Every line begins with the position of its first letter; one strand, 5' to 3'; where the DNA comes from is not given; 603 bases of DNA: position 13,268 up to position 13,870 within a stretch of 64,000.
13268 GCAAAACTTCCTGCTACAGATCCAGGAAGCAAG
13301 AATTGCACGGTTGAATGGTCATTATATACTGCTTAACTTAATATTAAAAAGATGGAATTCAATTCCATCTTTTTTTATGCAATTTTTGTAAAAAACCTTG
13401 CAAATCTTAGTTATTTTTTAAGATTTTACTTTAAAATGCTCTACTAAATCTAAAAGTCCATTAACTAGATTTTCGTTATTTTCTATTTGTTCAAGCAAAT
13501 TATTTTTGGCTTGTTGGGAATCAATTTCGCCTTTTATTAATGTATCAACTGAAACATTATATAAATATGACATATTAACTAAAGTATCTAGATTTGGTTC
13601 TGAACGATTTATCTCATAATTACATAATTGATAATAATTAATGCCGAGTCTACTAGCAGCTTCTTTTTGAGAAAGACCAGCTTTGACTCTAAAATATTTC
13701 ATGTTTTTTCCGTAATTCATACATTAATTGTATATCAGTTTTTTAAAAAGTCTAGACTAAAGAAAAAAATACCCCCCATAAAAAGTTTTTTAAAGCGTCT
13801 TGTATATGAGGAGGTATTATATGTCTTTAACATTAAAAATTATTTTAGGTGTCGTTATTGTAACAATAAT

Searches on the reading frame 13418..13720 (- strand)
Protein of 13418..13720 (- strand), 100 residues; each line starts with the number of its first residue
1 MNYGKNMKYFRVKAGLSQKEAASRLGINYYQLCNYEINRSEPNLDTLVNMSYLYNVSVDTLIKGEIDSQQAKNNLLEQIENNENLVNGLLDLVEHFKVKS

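Call 58: search_protein_families(library=pfam, proteins=[window:13418-13720:-], max_evalue=0.1)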
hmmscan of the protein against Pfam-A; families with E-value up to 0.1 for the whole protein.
window:13418-13720:- (100 aa): 5 families
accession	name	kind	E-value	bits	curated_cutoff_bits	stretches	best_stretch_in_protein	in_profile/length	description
PF01381.28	HTH_3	-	6e-08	33.1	23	1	8-60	2-54/55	Helix-turn-helix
PF12844.13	HTH_19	-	7.7e-08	32.6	30.2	1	4-65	1-62/64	Helix-turn-helix domain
PF13560.12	HTH_31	-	0.011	16.4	27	1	10-59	9-59/64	Helix-turn-helix domain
PF13384.12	HTH_23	-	0.073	13.4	24.6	0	12-34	14-36/50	Homeodomain-like domain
PF03304.18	Mlp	-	0.085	13.9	21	0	56-92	69-105/121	Mlp lipoprotein family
